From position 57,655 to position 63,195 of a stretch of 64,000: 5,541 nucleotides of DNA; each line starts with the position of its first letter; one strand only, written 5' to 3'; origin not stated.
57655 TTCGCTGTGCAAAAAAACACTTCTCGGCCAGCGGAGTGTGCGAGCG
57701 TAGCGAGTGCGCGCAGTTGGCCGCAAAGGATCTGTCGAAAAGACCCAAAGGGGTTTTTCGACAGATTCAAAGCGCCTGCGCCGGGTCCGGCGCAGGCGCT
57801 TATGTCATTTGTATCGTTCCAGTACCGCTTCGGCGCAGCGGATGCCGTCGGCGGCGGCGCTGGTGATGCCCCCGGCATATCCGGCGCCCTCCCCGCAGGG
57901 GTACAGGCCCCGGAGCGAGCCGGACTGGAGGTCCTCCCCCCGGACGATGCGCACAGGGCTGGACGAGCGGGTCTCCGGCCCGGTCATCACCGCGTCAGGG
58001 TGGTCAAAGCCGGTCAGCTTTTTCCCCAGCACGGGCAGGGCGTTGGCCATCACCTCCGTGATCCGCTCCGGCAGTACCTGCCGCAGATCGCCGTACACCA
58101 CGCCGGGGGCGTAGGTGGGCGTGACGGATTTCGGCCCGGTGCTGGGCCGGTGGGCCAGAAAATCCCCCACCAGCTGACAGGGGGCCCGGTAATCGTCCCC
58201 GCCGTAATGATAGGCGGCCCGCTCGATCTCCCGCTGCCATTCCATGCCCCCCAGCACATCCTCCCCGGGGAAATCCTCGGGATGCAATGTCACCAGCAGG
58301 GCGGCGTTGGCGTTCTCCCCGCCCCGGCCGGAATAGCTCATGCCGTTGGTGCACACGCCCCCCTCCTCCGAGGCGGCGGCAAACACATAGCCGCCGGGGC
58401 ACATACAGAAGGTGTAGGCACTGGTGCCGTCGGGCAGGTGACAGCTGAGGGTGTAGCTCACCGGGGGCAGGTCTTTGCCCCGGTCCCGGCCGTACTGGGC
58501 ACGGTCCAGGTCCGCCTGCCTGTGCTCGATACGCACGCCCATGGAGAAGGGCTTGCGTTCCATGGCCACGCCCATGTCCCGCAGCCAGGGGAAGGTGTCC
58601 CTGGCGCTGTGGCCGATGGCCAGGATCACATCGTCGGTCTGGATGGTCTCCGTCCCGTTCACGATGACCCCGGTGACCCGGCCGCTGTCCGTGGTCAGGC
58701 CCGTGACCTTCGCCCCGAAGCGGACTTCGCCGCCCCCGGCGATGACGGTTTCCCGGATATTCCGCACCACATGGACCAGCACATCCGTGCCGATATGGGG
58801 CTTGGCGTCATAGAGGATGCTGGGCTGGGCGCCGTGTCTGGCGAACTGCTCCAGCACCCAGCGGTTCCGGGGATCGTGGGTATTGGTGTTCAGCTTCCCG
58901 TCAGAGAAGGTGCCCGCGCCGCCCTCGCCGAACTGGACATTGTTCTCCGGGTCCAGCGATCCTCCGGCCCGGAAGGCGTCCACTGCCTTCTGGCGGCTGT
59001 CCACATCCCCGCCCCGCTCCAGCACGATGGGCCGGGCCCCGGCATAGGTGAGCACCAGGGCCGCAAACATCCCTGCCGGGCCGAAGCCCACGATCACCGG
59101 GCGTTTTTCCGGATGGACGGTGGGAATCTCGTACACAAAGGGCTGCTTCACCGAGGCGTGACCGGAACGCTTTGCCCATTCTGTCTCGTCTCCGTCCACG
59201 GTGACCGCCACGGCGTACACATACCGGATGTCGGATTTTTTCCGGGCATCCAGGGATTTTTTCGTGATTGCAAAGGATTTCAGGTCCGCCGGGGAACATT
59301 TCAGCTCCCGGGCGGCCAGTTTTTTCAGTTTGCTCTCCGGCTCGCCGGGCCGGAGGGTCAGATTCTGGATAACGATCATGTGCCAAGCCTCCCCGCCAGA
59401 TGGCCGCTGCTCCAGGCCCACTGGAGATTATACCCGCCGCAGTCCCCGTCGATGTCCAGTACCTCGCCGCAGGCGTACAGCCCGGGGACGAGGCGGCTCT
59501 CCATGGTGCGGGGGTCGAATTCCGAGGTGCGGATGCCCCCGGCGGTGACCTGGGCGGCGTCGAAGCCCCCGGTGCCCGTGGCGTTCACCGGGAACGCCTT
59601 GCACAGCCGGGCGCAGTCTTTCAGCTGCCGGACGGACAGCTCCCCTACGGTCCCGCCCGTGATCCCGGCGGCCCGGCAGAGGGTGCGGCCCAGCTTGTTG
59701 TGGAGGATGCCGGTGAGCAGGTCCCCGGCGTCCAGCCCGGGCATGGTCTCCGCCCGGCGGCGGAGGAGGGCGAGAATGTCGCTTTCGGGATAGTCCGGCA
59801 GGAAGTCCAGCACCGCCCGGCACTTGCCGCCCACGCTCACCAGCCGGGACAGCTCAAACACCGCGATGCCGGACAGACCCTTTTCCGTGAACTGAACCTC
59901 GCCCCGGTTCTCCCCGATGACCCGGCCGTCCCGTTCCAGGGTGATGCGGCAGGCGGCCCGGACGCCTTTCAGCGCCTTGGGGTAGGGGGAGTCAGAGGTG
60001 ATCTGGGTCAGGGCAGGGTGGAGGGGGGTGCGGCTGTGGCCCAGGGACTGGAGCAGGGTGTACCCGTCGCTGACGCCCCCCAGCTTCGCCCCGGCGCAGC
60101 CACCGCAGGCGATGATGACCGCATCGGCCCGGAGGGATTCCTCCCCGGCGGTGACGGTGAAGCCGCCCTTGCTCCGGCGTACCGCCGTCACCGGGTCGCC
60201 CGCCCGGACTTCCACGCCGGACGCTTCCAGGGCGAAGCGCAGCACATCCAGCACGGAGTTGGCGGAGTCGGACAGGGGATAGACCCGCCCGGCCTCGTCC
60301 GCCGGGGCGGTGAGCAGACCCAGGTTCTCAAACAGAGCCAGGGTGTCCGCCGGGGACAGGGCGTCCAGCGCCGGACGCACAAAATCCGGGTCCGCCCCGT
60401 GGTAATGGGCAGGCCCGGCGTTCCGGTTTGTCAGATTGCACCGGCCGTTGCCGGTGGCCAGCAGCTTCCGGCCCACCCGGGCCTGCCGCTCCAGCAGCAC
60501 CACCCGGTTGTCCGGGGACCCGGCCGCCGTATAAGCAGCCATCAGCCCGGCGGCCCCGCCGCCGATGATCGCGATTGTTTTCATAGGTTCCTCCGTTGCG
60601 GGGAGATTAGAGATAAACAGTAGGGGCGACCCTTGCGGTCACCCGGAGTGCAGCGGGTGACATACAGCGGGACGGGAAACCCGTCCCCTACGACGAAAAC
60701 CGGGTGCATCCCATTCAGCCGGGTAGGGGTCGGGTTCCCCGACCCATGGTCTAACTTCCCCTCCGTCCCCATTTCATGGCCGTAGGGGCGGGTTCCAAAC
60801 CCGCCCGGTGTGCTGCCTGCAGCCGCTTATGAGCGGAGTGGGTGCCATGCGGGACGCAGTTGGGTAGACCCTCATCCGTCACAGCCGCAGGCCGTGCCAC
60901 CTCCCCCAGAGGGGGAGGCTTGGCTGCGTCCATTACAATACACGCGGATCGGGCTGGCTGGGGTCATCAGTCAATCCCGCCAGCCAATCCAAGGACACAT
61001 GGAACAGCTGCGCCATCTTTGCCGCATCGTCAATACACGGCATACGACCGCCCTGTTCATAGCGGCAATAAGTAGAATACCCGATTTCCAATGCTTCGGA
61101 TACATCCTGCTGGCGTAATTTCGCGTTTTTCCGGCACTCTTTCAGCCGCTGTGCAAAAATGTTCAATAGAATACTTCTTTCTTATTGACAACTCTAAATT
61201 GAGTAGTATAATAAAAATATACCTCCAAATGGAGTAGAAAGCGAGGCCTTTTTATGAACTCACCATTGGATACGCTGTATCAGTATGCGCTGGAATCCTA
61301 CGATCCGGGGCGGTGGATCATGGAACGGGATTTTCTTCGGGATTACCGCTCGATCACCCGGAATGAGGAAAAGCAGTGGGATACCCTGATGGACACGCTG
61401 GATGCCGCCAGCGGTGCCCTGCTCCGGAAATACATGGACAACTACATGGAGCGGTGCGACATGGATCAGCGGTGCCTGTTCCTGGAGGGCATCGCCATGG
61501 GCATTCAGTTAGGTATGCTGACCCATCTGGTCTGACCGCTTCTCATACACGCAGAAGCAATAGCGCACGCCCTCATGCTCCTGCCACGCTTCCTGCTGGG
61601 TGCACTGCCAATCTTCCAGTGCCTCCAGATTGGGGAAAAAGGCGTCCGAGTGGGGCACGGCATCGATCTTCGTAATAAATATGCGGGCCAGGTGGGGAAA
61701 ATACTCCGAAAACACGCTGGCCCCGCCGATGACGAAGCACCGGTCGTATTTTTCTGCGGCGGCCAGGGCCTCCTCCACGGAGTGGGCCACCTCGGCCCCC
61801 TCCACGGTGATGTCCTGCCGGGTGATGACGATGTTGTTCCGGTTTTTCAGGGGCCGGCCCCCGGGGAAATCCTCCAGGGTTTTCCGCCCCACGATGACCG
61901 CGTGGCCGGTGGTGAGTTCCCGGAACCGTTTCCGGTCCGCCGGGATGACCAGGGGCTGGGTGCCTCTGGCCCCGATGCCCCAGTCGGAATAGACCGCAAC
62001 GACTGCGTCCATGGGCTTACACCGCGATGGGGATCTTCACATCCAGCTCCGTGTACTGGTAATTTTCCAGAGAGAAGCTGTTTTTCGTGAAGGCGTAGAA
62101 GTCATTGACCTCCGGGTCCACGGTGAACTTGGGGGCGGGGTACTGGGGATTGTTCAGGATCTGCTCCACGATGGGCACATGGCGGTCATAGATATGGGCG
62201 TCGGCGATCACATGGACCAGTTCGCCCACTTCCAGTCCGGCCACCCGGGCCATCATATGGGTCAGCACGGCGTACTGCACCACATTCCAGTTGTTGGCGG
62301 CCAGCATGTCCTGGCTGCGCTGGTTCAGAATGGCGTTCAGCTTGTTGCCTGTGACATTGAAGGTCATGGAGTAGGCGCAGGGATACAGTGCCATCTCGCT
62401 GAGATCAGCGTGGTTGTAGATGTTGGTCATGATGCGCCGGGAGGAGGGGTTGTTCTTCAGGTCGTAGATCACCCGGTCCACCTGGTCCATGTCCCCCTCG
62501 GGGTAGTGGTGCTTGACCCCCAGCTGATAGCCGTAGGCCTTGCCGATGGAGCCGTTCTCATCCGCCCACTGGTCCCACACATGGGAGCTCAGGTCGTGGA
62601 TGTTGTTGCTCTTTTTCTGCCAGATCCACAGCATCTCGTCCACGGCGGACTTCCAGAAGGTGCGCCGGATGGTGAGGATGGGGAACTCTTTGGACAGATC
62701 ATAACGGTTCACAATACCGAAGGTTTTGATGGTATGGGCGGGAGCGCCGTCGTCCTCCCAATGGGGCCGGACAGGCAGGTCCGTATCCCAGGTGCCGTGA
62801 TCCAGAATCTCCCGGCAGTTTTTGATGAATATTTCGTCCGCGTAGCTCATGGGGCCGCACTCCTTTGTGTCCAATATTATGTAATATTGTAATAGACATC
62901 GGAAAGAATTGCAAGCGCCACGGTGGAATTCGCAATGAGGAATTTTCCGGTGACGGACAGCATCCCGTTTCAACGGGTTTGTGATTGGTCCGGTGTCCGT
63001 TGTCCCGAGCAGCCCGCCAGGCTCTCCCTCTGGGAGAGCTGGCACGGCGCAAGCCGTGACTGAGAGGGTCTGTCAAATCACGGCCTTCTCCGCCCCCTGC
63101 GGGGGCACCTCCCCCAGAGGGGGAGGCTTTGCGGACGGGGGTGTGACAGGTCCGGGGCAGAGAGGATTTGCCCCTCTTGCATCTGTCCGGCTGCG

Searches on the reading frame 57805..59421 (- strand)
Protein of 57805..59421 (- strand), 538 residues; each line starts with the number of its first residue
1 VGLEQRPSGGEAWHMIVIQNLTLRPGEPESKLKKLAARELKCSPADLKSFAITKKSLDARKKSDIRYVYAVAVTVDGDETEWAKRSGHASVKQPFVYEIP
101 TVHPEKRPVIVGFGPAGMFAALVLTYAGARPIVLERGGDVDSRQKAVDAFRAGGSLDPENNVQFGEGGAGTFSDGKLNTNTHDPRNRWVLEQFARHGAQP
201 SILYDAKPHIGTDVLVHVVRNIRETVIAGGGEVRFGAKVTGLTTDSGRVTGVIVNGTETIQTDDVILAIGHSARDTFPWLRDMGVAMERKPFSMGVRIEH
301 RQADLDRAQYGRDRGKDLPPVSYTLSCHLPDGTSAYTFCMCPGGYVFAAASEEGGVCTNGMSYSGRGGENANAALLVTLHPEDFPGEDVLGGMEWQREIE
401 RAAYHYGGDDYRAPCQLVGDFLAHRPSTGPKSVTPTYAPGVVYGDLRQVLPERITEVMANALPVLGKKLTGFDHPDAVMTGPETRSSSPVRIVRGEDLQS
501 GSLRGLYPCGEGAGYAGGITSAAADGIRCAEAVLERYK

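Call 79: search_protein_families(library=pfam, proteins=[window:57805-59421:-], max_evalue=0.0001)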
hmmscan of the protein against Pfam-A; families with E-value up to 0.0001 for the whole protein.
window:57805-59421:- (538 aa): 5 families
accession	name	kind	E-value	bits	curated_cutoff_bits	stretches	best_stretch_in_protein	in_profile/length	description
PF21688.3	FAD-depend_C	-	3.6e-71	239.9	27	1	291-486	1-197/197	FAD-dependent protein, C-terminal domain-like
PF01266.30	DAO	-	3.7e-07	30.4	27.9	0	218-277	151-209/353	FAD dependent oxidoreductase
PF07992.20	Pyr_redox_2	-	1.4e-06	28.4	26.1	0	206-289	173-254/291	Pyridine nucleotide-disulphide oxidoreductase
PF03486.20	HI0933_like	-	1.2e-05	25.4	50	0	109-140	4-35/244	HI0933-like protein Rossmann domain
PF01593.30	Amino_oxidase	-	1.7e-05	24.7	19.8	0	219-273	207-258/443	Flavin containing amine oxidoreductase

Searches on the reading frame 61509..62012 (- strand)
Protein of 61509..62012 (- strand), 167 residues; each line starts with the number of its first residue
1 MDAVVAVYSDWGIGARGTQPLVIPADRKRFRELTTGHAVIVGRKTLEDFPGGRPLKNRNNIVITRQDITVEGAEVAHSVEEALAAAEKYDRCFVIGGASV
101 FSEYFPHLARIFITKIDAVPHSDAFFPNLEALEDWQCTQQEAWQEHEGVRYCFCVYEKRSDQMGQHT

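Call 79: search_protein_families(library=pfam, proteins=[window:61509-62012:-], max_evalue=0.0001)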
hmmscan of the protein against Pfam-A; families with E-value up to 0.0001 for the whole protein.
window:61509-62012:- (167 aa): 1 family
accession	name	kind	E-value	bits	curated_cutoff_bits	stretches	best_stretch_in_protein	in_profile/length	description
PF00186.24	DHFR_1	-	3.4e-42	144.3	25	1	3-158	4-159/159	Dihydrofolate reductase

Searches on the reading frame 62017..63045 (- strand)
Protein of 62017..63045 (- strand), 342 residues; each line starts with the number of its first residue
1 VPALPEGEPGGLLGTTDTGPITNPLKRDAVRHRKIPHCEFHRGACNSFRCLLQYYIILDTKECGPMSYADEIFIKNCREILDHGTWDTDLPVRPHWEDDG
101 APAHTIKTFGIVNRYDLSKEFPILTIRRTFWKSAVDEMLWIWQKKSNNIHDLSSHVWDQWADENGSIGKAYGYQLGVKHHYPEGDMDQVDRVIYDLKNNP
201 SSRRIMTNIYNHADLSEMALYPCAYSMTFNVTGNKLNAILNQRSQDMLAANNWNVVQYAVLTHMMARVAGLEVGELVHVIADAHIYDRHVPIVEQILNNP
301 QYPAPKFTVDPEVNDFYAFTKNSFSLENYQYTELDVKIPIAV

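Call 79: search_protein_families(library=pfam, proteins=[window:62017-63045:-], max_evalue=0.0001)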
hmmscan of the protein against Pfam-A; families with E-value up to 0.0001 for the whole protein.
window:62017-63045:- (342 aa): 1 family
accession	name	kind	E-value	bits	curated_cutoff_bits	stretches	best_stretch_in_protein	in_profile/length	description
PF00303.24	Thymidylat_synt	-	1.6e-87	293.5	24.3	1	72-340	2-264/266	Thymidylate synthase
